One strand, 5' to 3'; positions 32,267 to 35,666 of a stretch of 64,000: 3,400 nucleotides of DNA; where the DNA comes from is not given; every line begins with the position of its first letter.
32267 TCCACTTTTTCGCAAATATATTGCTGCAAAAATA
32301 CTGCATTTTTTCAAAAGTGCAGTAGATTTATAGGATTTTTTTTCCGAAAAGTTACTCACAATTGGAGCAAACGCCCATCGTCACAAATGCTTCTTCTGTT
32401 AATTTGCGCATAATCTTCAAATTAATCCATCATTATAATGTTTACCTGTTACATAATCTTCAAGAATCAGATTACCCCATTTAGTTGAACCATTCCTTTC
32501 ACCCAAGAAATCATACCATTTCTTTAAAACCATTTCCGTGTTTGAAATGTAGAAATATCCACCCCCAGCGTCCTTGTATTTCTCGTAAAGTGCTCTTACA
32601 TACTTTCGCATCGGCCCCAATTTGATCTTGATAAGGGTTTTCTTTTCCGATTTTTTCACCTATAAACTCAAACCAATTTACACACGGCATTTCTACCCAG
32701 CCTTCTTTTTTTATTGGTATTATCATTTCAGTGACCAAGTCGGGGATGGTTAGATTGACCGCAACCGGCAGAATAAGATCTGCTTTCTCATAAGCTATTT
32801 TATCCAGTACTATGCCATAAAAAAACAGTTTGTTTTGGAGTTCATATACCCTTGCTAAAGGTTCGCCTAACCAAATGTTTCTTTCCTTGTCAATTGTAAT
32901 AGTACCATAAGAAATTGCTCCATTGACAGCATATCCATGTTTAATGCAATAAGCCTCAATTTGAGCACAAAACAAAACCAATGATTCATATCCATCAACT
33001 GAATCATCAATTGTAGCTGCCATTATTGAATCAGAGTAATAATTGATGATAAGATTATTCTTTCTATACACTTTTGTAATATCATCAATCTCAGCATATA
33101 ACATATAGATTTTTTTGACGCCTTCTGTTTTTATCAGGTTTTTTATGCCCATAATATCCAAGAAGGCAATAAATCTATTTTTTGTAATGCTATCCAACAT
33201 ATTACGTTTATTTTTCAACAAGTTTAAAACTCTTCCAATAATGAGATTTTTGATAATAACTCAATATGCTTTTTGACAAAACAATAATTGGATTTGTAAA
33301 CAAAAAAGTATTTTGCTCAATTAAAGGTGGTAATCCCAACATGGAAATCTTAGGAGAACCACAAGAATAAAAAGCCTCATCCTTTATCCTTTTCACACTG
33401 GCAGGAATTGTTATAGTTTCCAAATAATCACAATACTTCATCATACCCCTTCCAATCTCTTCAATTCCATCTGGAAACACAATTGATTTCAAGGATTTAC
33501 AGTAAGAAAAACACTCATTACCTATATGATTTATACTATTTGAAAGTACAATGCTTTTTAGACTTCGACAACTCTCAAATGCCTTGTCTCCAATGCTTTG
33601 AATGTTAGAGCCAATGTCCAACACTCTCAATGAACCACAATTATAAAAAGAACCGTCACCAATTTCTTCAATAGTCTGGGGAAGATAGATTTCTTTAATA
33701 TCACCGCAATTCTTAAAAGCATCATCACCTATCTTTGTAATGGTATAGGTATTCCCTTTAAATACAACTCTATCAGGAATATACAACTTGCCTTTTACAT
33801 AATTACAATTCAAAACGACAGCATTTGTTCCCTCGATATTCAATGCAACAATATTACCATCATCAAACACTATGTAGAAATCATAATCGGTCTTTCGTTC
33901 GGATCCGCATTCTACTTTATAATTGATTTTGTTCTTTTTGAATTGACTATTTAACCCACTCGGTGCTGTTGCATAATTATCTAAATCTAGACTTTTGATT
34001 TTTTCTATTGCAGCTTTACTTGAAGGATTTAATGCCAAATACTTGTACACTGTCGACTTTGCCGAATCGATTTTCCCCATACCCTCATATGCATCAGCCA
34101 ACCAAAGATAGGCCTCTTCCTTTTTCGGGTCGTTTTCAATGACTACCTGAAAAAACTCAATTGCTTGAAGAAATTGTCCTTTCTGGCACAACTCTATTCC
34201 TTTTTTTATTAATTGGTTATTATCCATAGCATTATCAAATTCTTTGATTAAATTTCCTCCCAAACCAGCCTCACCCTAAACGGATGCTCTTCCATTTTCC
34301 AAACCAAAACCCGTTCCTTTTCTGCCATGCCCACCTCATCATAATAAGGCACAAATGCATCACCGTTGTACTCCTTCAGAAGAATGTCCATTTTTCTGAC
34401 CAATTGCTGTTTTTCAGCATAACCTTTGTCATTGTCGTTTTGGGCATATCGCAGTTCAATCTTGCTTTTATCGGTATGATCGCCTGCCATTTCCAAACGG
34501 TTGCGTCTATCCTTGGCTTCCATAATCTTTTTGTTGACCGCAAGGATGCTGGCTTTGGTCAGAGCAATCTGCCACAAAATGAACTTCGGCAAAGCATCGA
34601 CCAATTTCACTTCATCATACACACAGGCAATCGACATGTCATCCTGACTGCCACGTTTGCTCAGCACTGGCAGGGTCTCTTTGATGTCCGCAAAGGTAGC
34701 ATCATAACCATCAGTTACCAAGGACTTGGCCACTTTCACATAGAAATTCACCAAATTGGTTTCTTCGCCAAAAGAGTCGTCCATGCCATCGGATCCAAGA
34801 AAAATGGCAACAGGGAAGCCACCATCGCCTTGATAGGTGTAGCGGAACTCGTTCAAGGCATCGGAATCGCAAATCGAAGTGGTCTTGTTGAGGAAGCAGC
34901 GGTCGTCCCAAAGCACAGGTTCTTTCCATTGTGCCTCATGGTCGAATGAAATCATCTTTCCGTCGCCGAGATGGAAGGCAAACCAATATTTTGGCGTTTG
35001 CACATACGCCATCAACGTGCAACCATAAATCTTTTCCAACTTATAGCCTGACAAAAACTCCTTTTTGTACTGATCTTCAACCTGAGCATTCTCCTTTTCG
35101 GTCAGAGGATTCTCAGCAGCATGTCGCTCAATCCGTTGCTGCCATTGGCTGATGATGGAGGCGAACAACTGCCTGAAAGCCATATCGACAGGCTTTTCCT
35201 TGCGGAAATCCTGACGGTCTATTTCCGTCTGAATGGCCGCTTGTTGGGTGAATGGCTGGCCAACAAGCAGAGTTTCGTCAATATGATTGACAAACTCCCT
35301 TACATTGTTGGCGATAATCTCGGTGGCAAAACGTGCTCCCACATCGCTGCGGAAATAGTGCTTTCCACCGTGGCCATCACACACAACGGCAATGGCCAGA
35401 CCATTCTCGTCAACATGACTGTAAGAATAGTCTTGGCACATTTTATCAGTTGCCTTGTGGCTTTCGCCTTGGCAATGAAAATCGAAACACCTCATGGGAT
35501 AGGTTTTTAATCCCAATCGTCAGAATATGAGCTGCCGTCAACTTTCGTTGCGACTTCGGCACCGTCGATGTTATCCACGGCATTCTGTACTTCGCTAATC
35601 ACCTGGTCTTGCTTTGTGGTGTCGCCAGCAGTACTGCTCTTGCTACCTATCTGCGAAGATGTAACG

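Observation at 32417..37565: TerY-P-type triad (kinase, vWA, PP2C) extended by a cytoplasmic TPR+LRR protein and a palm-domain-like gene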

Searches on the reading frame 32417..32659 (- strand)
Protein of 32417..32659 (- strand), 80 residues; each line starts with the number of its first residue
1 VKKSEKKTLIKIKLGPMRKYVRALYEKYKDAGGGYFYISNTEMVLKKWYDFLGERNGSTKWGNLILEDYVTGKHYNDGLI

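Call 3: search_protein_families(library=pfam, proteins=[window:32417-32659:-], max_evalue=0.01)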
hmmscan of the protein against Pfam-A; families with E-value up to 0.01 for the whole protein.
window:32417-32659:- (80 aa): 0 families

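Call 4: search_protein_families(library=padloc, proteins=[window:32417-32659:-], max_evalue=0.01)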
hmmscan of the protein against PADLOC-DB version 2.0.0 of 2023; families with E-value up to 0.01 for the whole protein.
window:32417-32659:- (80 aa): 0 families

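Call 6: search_protein_families(library=ncbifam, proteins=[window:32417-32659:-], max_evalue=0.01)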
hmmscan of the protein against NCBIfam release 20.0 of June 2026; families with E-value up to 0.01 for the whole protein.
window:32417-32659:- (80 aa): 0 families

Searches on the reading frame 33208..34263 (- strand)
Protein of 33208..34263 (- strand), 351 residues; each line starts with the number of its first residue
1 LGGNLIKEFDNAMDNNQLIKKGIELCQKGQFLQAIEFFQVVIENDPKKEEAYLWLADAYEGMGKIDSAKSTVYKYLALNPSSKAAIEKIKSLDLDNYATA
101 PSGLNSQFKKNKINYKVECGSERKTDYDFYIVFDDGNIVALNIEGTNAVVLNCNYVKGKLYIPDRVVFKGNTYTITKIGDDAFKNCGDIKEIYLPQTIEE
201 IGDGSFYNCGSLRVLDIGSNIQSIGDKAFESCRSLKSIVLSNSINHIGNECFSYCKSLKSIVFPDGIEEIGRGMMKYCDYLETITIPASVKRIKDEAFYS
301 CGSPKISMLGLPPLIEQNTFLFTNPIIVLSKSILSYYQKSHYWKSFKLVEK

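Call 3: search_protein_families(library=pfam, proteins=[window:33208-34263:-], max_evalue=0.01)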
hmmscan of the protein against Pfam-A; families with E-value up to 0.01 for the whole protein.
window:33208-34263:- (351 aa): 13 families
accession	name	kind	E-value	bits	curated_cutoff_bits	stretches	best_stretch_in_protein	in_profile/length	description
PF13306.12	LRR_5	-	9.7e-40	135.8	27.7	1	176-301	1-123/127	BspA type Leucine rich repeat region (6 copies)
PF13855.12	LRR_8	-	1.7e-17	63.4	27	3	198-241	13-57/61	Leucine rich repeat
PF14559.12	TPR_19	-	3.9e-07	30.7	25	1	27-82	3-58/68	Tetratricopeptide repeat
PF13181.12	TPR_8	-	9.1e-06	25.9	25.7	1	50-81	2-33/34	Tetratricopeptide repeat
PF13414.12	TPR_11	-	2.4e-05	24.4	26.8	1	24-63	3-42/42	TPR repeat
PF13174.12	TPR_6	-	2.8e-05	24.9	26.3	0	50-82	1-33/33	Tetratricopeptide repeat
PF00515.34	TPR_1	-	0.00023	21.3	27.8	0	50-81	2-33/34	Tetratricopeptide repeat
PF13431.12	TPR_17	-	0.00024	21.6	24.4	1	37-68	1-32/34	Tetratricopeptide repeat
PF07719.23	TPR_2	-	0.00024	21.5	27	0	19-47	5-33/34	Tetratricopeptide repeat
PF12799.13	LRR_4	-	0.0007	20.2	27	0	211-245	2-40/44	Leucine Rich repeats (2 copies)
PF13428.12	TPR_14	-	0.0011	19.8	23.5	1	50-86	2-38/44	Tetratricopeptide repeat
PF14863.12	Alkyl_sulf_dimr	-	0.0018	19.1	26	1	14-75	68-129/139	Alkyl sulfatase dimerisation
PF25063.1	ARM_TT21_C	-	0.0025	18.2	35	1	31-88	77-134/209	Tetratricopeptide repeat protein 21 C-terminal ARM domain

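Call 4: search_protein_families(library=padloc, proteins=[window:33208-34263:-], max_evalue=0.01)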
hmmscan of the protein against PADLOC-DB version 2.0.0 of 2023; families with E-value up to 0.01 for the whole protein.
window:33208-34263:- (351 aa): 0 families

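Call 6: search_protein_families(library=ncbifam, proteins=[window:33208-34263:-], max_evalue=0.01)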
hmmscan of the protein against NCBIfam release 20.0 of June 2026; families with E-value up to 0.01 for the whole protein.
window:33208-34263:- (351 aa): 10 families
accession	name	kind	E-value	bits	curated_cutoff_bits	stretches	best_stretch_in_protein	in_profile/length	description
NF047961.1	adhesin_HupY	equivalog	3.2e-13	48.7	1250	1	176-299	198-319/978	leucine-rich repeat adhesin HupY/LrrG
NF040959.1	MamA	equivalog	1.9e-06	27.5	200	1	20-116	42-140/204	magnetosome protein MamA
TIGR03302.1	OM_YfiO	subfamily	6.5e-06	25.8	81.4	1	10-85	28-106/239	outer membrane protein assembly factor BamD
NF040561.1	PrimPol_Msp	equivalog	7.4e-05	21.5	200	1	8-112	18-110/515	CRISPR-associated primase-polymerase type A1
NF045861.1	glide_Gli349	exception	0.00011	19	1750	1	171-253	2661-2742/3169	gliding machinery surface structure protein Gli349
TIGR02917.1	PEP_TPR_lipo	equivalog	0.00022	19.2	312.2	1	22-96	608-682/899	XrtA/PEP-CTERM system TPR-repeat protein PrsT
TIGR02167.2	Liste_lipo_26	repeat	0.00025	20.7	30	0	206-218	2-14/26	PARCEL repeat-containing surface protein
TIGR02521.1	type_IV_pilW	equivalog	0.00095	18.8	154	1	15-83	31-99/234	type IV pilus biogenesis/stability protein PilW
NF053607.1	CHU_0125_OmpA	equivalog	0.0018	16.8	620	1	17-101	21-107/639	CHU_0125 family OmpA-like outer membrane integrity protein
TIGR02795.1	tol_pal_ybgF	equivalog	0.0038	17.8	90.1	1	22-85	9-112/119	tol-pal system protein YbgF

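Call 35: search_protein_families(library=phrogs, proteins=[window:33208-34227:-], max_evalue=0.01)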
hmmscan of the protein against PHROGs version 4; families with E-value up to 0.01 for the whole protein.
window:33208-34227:- (339 aa): 2 families
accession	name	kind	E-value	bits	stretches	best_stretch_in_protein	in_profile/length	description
phrog_35892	-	unknown function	1.5e-41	143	2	134-289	517-691/1181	-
phrog_18805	-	unknown function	3e-21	76.8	3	163-251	320-405/457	-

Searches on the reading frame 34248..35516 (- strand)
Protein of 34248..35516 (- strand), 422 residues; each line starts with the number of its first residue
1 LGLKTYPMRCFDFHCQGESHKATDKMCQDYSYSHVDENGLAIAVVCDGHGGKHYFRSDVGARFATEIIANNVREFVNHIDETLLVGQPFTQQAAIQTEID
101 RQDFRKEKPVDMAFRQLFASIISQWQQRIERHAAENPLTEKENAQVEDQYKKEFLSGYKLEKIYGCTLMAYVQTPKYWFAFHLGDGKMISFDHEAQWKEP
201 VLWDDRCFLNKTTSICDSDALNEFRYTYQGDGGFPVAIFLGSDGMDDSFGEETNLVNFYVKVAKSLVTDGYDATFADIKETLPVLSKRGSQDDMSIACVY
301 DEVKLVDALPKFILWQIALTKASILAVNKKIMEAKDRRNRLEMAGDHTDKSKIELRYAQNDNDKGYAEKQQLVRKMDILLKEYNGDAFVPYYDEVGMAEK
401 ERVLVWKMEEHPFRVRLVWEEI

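Call 3: search_protein_families(library=pfam, proteins=[window:34248-35516:-], max_evalue=0.01)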
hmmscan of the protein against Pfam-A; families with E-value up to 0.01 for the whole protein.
window:34248-35516:- (422 aa): 1 family
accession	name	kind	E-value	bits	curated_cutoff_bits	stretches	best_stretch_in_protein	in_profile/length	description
PF13672.11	PP2C_2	-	6.9e-29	101.3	24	1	17-273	2-202/209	Protein phosphatase 2C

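Call 4: search_protein_families(library=padloc, proteins=[window:34248-35516:-], max_evalue=0.01)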
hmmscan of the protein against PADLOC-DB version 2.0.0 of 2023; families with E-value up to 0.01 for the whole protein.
window:34248-35516:- (422 aa): 0 families

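Call 6: search_protein_families(library=ncbifam, proteins=[window:34248-35516:-], max_evalue=0.01)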
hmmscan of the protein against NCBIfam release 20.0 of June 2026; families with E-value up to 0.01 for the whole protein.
window:34248-35516:- (422 aa): 1 family
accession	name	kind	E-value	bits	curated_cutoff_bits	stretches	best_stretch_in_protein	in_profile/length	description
NF033484.1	Stp1_PP2C_phos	equivalog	0.00091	18.8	230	0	26-75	10-57/232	Stp1/IreP family PP2C-type Ser/Thr phosphatase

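Call 37: find_related_loci(query=A3, collection=genome_contigs, flank=10000)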
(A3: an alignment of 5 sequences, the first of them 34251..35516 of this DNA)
Query A3 (422 aa) in genome_contigs; peptide patterns used: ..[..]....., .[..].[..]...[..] (x = any residue, [..] = any of these).
94 stretches matched a pattern; 28 encode a relative of the query (tblastn E <= 1e-3); 28 distinct loci.
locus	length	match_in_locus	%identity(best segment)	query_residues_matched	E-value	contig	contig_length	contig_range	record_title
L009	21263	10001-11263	89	1-421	0e+0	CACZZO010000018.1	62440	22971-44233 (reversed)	MAG: uncultured Bacteroidia bacterium isolate RUG13092 genome assembly, contig: RUG13092_asm_18, whole genome shotgun se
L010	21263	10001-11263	87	1-421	0e+0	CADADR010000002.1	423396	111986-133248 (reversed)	MAG: uncultured Bacteroidia bacterium isolate RUG13196 genome assembly, contig: RUG13196_asm_2, whole genome shotgun seq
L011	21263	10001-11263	85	1-421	0e+0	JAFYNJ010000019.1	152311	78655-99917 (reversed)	MAG: Bacteroidales bacterium isolate RGIG7248 Water_buffalos_Cecum-3__c52, whole genome shotgun sequence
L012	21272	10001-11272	84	1-421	0e+0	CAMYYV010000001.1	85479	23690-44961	MAG TPA_asm: uncultured Bacteroidales bacterium isolate SRR10912541_bin.13_metaWRAP_v1.3_MAG genome assembly, contig: ER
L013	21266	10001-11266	82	1-422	0e+0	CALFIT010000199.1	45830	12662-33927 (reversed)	MAG TPA_asm: uncultured Bacteroidales bacterium isolate ERR1278073_bin.13_CONCOCT_v1.1_MAG genome assembly, contig: ERZ8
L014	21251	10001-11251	82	5-421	0e+0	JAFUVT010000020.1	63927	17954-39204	MAG: Bacteroidales bacterium isolate RGIG4870 Roe_deer_Rumen-1__c9316, whole genome shotgun sequence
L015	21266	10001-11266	82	1-422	0e+0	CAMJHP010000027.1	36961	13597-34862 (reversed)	MAG: uncultured Bacteroidales bacterium isolate SRR12081298_bin.45_metaWRAP_v1.3_MAG genome assembly, contig: ERZ1228977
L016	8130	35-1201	65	8-396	2e-178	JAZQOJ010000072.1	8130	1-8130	MAG: Bacteroidales bacterium isolate T1900045243_TH20190013.MAGScoT_cleanbin_000028 SGB_5587_k141_646716, whole genome s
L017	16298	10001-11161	64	8-396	2e-170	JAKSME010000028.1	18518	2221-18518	MAG: Bacteroidales bacterium isolate Horse_feces117 MAG117_28, whole genome shotgun sequence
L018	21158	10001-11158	46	10-383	2e-107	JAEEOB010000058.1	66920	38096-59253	MAG: Bacteroidaceae bacterium isolate Tb.RUG.277 NODE_1161377_length_66920_cov_1.751875, whole genome shotgun sequence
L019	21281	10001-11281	43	3-412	2e-106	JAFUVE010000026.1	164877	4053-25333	MAG: Bacteroidaceae bacterium isolate RGIG4855 Roe_deer_Rumen-1__c5734, whole genome shotgun sequence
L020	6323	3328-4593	43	8-412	5e-106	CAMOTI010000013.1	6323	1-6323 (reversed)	MAG: uncultured Prevotellaceae bacterium isolate SRR873607_bin.20_metaWRAP_v1.3_MAG genome assembly, contig: ERZ1756086_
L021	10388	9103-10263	44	8-382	2e-104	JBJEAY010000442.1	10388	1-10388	MAG: Prevotella sp. isolate FUKU07_bin.024 NODE_2661_length_10388_cov_7.253653, whole genome shotgun sequence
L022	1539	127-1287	44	8-382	2e-111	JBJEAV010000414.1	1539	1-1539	MAG: Prevotella sp. isolate PUUB57_bin.008 NODE_64640_length_1539_cov_29.605121, whole genome shotgun sequence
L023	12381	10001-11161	44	8-382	4e-103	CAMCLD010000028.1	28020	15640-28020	MAG: uncultured Prevotella sp. isolate SRR17382101_bin.3_metaWRAP_v1.3_MAG genome assembly, contig: ERZ10544624.899, who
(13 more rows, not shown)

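Call 92: find_related_loci(query=A3, collection=viral_contigs, flank=8000)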
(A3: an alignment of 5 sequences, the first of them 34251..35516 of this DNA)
Query A3 (422 aa) in viral_contigs; peptide patterns used: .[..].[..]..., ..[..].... (x = any residue, [..] = any of these).
63 stretches matched a pattern; 1 encode a relative of the query (tblastn E <= 1e-3); 1 distinct loci.
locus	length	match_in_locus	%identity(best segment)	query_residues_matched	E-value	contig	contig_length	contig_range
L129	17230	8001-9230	40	8-382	3e-89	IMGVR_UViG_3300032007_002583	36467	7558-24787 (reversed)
